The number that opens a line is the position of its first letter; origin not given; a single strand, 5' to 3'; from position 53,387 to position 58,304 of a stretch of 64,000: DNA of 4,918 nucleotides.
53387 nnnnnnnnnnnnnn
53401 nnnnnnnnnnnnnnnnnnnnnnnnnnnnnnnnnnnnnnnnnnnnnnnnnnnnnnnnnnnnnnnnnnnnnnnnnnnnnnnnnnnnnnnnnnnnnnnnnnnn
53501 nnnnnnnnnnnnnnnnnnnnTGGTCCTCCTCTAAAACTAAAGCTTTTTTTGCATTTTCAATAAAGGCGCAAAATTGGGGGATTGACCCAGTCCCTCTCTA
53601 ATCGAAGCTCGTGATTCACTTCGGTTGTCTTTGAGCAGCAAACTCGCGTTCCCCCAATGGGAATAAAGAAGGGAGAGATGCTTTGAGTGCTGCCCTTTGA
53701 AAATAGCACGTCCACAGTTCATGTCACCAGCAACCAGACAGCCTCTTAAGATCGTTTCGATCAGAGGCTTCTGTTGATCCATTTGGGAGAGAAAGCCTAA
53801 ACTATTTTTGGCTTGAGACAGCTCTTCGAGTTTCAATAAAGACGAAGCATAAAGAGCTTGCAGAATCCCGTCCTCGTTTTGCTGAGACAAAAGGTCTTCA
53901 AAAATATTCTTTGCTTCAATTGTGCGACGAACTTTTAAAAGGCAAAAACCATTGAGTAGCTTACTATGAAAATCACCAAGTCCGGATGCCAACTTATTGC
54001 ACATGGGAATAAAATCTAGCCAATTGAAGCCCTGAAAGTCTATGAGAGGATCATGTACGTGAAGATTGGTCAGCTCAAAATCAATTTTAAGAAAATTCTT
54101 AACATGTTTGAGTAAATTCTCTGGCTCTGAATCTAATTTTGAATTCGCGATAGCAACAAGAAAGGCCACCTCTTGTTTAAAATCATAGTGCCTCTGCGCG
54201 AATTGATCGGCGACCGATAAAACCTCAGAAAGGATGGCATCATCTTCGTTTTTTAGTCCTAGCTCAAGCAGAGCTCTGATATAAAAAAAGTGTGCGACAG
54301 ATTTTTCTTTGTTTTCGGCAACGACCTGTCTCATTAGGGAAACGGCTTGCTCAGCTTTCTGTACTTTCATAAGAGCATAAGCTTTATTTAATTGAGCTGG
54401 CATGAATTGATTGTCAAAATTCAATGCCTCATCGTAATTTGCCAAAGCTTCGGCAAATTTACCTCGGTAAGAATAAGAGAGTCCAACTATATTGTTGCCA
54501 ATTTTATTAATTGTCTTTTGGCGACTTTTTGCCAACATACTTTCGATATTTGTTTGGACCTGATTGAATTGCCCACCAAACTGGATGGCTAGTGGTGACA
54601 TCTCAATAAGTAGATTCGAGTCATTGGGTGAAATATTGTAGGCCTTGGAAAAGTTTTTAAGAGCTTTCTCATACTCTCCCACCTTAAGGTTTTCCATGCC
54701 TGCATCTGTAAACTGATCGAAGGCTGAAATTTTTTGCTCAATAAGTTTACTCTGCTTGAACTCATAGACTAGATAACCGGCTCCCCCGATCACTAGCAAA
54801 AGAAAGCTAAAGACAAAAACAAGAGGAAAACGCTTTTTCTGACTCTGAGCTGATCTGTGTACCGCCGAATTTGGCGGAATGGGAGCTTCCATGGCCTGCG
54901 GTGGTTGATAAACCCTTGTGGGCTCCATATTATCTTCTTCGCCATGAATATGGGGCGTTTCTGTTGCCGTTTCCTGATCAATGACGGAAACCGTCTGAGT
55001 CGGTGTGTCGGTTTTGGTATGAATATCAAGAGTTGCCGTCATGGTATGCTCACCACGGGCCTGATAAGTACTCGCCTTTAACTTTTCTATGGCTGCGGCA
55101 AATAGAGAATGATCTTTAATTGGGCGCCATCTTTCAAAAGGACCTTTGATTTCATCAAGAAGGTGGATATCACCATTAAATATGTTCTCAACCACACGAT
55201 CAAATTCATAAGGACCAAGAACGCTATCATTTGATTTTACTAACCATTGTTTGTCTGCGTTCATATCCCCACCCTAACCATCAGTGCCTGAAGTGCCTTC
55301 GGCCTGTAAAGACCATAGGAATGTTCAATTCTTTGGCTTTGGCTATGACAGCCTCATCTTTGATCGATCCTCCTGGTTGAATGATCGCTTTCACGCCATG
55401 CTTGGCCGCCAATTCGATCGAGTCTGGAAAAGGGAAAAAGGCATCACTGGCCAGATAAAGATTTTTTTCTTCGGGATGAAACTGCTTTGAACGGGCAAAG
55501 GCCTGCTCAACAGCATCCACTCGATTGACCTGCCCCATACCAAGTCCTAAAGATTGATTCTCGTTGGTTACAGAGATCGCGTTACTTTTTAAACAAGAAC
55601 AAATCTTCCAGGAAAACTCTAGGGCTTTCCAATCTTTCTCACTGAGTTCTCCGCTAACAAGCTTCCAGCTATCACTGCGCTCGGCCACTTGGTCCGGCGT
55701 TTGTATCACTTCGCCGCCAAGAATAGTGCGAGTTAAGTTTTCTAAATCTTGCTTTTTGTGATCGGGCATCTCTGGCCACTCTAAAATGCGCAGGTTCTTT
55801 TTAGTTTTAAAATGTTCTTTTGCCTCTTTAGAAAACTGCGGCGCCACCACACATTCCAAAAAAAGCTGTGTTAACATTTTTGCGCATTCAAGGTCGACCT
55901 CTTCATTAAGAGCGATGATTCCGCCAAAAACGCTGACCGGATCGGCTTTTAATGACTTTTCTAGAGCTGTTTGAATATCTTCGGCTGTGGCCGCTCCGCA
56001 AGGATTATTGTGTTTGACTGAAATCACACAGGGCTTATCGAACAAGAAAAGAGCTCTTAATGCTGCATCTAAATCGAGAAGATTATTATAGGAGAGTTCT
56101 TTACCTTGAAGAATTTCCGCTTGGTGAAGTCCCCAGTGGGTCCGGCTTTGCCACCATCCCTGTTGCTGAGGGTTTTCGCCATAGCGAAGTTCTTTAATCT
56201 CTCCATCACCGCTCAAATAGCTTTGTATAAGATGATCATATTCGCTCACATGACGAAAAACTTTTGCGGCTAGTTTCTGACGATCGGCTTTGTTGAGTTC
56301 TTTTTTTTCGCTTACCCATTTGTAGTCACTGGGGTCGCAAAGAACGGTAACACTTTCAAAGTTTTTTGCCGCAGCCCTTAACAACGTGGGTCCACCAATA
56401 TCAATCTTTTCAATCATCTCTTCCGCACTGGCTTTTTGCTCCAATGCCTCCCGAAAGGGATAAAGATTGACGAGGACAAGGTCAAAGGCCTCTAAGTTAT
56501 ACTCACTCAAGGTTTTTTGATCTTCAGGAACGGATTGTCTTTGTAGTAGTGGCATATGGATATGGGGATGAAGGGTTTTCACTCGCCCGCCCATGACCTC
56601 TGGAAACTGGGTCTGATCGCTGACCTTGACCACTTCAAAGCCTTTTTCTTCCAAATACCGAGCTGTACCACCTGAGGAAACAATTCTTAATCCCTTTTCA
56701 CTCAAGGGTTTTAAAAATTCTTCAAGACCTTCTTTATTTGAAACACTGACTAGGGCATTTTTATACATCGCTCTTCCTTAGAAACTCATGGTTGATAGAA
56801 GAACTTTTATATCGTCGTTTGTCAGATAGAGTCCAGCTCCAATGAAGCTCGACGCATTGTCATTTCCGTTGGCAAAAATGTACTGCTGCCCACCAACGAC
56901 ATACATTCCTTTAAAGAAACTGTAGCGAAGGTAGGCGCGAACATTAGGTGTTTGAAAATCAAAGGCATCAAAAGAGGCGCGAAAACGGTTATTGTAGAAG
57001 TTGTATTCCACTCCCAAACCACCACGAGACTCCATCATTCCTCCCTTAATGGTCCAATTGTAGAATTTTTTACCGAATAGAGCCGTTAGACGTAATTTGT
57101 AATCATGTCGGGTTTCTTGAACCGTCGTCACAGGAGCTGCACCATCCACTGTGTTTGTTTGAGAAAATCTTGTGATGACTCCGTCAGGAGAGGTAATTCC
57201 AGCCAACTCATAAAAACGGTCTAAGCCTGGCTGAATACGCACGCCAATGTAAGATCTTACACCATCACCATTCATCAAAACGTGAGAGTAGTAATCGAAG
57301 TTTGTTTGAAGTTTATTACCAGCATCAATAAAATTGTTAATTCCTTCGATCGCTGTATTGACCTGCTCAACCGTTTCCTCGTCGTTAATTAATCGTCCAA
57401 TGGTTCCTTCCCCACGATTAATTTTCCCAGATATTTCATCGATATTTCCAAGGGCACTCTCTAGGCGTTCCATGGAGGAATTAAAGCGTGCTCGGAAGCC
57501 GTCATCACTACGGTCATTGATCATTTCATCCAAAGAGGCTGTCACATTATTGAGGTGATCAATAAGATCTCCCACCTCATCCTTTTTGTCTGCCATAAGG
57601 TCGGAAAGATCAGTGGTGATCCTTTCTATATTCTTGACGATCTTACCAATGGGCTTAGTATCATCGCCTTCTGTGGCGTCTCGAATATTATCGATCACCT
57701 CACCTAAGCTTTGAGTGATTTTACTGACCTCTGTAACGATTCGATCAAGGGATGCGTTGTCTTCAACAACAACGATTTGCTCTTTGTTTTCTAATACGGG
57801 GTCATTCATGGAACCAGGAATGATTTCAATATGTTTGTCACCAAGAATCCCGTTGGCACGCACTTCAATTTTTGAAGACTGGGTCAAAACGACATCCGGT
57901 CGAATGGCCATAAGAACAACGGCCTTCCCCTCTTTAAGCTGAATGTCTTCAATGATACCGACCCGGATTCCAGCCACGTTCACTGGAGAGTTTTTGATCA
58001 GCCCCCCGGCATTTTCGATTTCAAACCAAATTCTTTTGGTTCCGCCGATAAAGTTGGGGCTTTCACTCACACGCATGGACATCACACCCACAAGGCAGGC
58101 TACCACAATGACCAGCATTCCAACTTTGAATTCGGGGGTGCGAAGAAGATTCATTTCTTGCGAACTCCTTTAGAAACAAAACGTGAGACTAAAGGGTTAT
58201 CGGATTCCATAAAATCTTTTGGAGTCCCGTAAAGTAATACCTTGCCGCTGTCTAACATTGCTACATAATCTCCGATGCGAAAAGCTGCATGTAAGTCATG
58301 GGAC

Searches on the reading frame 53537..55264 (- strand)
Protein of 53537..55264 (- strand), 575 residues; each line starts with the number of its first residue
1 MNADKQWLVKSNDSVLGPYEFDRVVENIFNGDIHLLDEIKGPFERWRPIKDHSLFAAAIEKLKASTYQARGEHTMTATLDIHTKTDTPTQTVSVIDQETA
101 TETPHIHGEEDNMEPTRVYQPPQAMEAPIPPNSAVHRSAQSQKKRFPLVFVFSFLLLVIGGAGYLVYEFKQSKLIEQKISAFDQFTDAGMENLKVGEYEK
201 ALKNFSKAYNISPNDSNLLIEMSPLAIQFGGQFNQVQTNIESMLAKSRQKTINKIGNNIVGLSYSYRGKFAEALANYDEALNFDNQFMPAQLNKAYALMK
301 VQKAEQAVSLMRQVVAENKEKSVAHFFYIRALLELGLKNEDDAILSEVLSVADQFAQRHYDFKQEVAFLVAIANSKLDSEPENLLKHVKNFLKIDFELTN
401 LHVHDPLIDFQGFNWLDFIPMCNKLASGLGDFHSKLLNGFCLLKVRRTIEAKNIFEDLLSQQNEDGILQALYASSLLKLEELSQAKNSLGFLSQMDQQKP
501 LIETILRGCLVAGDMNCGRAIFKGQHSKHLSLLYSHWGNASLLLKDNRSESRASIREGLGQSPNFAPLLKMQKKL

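Call 72: search_protein_families(library=pfam, proteins=[window:53537-55264:-], max_evalue=0.00001)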
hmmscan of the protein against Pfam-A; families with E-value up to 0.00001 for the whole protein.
window:53537-55264:- (575 aa): 4 families
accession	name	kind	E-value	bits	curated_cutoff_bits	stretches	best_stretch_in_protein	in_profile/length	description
PF14559.12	TPR_19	-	3.4e-12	46.9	25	0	300-344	3-47/68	Tetratricopeptide repeat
PF13414.12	TPR_11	-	9.6e-09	35.2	26.8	0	261-300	1-40/42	TPR repeat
PF07719.23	TPR_2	-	1.2e-08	34.8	27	0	261-285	8-32/34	Tetratricopeptide repeat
PF00515.34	TPR_1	-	1.4e-07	31.5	27.8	0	261-284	8-31/34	Tetratricopeptide repeat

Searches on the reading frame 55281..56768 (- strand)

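Call 72: search_protein_families(library=pfam, proteins=[window:55281-56768:-], max_evalue=0.00001)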
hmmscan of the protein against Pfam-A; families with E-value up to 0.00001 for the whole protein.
window:55281-56768:- (495 aa): 2 families
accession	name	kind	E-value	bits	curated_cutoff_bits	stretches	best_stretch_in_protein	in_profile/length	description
PF01808.24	AICARFT_IMPCHas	-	1.6e-96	323.9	25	1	133-425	1-310/311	AICARFT/IMPCHase bienzyme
PF02142.27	MGS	-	2.3e-19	69.8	24.1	1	15-128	2-94/94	MGS-like domain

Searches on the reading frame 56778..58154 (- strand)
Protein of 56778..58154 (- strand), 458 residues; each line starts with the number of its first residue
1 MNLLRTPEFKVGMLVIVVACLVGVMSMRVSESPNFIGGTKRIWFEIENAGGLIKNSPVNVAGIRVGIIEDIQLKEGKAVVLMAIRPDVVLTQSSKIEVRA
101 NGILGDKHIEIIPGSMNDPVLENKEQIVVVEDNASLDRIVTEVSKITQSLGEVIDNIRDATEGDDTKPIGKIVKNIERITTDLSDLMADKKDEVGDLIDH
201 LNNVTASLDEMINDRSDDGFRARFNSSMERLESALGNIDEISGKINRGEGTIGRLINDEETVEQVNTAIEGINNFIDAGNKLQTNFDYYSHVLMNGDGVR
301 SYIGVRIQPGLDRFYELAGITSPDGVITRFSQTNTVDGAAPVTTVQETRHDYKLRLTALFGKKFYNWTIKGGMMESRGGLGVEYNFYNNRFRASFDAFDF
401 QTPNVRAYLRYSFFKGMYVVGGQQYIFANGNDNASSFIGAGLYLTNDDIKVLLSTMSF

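Call 72: search_protein_families(library=pfam, proteins=[window:56778-58154:-], max_evalue=0.00001)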
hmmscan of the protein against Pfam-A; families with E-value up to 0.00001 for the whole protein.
window:56778-58154:- (458 aa): 2 families
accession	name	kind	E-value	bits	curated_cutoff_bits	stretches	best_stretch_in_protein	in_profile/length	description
PF02470.25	MlaD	-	2.8e-16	60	25.1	1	39-114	2-81/81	MlaD protein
PF12205.13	GIT1_C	-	7.7e-06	26.6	25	0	137-211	2-74/110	G protein-coupled receptor kinase-interacting protein 1 C term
